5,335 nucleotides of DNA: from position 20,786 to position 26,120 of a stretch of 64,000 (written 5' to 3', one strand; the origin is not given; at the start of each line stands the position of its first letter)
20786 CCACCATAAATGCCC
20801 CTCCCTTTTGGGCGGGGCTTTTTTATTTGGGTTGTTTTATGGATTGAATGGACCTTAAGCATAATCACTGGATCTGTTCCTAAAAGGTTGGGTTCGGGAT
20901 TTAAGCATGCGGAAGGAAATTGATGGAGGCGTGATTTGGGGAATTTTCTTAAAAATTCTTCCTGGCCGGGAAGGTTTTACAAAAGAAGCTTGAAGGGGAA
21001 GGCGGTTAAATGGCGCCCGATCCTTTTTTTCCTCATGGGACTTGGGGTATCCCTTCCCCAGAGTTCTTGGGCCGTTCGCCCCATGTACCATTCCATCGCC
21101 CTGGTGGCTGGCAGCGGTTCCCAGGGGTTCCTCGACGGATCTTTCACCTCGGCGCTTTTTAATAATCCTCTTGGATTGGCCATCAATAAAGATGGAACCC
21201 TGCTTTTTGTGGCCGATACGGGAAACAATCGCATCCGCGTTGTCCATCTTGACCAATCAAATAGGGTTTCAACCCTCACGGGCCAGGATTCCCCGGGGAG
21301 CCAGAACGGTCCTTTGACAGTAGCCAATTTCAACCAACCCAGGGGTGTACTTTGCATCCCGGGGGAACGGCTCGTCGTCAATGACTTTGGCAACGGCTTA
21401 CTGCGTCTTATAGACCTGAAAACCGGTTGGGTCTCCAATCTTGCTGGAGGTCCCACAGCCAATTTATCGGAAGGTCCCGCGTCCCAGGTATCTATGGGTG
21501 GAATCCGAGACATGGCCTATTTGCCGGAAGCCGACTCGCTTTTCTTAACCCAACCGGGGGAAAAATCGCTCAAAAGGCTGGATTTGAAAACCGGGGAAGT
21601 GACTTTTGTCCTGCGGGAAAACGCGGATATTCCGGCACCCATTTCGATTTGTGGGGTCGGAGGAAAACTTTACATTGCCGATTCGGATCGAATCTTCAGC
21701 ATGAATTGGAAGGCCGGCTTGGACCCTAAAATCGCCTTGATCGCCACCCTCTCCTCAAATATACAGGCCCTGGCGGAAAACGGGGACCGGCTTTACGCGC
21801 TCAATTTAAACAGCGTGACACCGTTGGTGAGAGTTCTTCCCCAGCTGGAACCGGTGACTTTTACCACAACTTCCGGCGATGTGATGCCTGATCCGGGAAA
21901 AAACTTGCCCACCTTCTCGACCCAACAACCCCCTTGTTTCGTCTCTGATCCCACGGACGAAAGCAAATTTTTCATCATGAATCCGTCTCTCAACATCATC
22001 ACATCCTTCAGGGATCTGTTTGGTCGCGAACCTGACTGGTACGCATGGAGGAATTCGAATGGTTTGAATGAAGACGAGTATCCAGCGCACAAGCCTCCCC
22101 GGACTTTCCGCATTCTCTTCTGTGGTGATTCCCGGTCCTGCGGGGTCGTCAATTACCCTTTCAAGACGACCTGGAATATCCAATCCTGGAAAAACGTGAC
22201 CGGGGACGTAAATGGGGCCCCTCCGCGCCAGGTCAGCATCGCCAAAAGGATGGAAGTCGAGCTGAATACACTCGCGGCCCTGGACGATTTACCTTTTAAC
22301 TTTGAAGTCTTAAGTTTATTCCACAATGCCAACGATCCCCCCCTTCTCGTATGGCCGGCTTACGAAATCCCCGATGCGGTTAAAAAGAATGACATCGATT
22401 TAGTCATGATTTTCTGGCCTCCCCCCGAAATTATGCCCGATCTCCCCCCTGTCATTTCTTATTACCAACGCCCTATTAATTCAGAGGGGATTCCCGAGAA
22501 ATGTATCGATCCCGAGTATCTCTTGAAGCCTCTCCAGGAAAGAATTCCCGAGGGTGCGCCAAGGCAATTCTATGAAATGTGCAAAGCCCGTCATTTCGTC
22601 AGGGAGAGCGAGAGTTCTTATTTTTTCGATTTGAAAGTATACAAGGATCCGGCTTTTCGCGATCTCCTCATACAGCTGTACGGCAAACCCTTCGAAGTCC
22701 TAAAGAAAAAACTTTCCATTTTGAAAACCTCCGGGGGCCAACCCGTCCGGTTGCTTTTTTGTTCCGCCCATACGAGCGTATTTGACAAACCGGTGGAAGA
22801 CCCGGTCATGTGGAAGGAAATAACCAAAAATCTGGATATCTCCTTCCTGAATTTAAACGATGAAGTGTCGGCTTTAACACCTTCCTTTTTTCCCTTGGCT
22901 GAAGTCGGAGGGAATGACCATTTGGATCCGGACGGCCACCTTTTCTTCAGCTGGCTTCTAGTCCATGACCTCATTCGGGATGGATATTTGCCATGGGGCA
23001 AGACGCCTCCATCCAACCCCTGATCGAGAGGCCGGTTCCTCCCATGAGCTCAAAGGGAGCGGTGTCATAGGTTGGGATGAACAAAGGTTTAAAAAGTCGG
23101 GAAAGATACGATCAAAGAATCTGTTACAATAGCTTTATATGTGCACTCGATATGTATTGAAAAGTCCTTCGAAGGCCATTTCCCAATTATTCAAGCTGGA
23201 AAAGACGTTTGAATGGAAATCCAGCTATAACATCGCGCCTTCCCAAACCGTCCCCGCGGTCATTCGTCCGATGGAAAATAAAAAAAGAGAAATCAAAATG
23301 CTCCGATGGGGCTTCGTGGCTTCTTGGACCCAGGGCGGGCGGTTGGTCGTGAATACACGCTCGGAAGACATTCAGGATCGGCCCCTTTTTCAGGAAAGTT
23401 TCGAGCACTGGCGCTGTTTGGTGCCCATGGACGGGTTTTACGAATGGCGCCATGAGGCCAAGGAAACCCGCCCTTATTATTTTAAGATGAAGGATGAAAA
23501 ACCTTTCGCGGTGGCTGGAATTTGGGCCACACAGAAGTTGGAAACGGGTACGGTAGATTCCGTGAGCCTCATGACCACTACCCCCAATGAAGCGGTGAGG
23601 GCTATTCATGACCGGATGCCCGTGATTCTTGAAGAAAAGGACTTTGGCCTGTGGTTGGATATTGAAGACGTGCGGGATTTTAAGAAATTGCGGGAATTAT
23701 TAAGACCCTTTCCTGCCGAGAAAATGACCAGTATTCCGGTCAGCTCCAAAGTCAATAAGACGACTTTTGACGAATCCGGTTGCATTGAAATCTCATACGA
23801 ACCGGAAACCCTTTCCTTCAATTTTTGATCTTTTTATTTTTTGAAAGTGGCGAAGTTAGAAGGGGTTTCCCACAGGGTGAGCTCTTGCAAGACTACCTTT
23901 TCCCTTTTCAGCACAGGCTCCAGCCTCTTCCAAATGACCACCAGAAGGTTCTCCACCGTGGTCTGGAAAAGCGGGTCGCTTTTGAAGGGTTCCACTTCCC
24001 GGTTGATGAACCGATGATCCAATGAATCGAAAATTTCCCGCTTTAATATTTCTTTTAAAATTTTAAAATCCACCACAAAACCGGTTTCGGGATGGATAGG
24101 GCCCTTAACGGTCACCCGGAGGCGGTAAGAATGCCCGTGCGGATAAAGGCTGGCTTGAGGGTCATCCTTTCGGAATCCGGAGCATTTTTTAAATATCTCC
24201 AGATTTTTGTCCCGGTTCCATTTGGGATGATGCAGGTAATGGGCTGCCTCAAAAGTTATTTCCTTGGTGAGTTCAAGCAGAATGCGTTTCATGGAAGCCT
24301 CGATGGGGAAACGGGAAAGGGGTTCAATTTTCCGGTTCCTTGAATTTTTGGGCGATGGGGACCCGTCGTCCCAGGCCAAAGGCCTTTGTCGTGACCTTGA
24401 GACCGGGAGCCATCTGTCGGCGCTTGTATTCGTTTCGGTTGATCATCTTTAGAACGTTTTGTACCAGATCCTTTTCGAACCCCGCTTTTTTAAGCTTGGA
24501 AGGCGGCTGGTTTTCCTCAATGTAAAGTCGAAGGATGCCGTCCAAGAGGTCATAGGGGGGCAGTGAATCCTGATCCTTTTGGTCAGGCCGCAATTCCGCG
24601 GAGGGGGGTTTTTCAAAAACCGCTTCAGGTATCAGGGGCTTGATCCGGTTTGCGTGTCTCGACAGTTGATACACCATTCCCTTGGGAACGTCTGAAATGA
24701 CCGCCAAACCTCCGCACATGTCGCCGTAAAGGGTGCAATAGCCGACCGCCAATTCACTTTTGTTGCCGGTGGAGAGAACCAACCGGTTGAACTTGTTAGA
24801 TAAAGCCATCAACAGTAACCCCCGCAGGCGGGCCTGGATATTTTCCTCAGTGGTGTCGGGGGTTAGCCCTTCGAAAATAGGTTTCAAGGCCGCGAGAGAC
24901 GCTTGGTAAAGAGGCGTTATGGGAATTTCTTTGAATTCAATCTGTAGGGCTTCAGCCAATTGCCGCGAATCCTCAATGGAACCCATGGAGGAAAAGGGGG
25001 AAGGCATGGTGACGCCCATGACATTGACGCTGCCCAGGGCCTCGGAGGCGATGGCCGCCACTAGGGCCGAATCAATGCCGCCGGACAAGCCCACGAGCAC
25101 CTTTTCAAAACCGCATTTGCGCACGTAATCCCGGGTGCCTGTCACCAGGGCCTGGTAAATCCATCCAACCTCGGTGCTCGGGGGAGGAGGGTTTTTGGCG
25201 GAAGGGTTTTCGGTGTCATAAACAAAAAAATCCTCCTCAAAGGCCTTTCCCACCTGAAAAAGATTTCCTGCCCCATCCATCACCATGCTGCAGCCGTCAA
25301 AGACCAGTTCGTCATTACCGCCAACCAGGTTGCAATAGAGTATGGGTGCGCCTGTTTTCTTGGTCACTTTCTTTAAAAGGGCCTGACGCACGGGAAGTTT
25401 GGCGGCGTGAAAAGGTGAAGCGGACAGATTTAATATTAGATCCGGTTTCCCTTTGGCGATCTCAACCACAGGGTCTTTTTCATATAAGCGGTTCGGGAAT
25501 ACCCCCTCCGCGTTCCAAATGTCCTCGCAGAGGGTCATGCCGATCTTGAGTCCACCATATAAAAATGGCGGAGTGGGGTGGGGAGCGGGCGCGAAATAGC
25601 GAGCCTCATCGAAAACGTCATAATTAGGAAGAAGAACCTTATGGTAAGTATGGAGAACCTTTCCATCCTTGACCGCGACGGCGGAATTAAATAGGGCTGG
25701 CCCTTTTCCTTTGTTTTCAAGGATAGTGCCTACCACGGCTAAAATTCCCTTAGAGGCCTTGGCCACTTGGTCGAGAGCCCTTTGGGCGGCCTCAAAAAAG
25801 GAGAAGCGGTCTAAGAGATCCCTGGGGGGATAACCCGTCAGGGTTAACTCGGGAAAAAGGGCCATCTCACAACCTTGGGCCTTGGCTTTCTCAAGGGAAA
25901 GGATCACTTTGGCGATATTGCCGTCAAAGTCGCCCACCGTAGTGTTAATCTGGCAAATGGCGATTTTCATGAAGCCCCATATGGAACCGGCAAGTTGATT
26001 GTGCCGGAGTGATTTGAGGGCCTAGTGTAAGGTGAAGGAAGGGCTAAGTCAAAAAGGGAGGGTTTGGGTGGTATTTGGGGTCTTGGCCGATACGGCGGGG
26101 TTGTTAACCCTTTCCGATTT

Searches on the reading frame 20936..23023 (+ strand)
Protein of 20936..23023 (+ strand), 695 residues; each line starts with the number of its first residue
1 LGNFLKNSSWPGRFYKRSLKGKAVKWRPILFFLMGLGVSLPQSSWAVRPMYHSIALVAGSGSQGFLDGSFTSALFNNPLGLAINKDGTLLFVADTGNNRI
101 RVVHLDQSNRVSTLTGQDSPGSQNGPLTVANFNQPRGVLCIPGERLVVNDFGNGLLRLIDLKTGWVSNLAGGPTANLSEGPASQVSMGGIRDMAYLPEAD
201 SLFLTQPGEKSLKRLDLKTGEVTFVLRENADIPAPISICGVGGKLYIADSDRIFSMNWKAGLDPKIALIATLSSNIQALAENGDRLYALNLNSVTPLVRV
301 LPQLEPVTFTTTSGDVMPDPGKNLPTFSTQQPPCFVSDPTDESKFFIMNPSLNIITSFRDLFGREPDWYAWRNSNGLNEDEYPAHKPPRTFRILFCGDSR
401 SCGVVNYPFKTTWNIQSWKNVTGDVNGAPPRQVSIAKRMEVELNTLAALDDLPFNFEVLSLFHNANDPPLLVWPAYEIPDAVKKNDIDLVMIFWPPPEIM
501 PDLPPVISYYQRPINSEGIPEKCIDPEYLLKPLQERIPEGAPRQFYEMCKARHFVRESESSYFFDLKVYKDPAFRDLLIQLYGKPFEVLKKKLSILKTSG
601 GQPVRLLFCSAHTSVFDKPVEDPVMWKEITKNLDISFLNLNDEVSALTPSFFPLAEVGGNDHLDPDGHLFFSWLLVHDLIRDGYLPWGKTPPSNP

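Call 49: search_protein_families(library=pfam, proteins=[window:20936-23023:+], max_evalue=0.01)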
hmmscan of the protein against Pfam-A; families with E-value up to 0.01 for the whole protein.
window:20936-23023:+ (695 aa): 2 families
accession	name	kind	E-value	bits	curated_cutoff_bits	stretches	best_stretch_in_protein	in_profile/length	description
PF01436.27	NHL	-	1.3e-07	31.7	20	1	75-102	1-27/28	NHL repeat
PF08450.18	SGL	-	0.0018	18.4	26.3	0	80-111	138-170/246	SMP-30/Gluconolactonase/LRE-like region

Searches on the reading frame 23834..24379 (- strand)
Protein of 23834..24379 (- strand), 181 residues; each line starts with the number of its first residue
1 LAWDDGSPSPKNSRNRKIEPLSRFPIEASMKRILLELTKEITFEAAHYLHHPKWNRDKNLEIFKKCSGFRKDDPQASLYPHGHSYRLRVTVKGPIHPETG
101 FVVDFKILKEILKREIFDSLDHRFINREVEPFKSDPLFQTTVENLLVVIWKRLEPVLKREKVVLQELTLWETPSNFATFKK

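Call 49: search_protein_families(library=pfam, proteins=[window:23834-24379:-], max_evalue=0.01)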
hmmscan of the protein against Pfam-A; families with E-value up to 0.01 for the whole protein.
window:23834-24379:- (181 aa): 1 family
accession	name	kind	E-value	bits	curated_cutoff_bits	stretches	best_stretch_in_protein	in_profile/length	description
PF01242.24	PTPS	-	1.4e-31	109.4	22.4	1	36-180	1-119/121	6-pyruvoyl tetrahydropterin synthase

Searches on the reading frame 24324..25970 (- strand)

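Call 49: search_protein_families(library=pfam, proteins=[window:24324-25970:-], max_evalue=0.01)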
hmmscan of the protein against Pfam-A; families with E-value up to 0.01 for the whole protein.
window:24324-25970:- (548 aa): 5 families
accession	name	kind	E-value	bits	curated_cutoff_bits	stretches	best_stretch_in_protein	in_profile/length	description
PF02540.23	NAD_synthase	-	4.1e-77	259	21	1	272-519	2-241/242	NAD synthase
PF00795.27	CN_hydrolase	-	3.3e-21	76.2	23.2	1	2-247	1-240/256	Carbon-nitrogen hydrolase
PF00733.27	Asn_synthase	-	0.00037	20.7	21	1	290-353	19-81/354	Asparagine synthase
PF03054.22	tRNA_Me_trans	-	0.00072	19.7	20.6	1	290-358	2-79/202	tRNA methyl transferase HUP domain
PF06508.19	QueC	-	0.001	19.1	22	1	290-362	1-71/210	Queuosine biosynthesis protein QueC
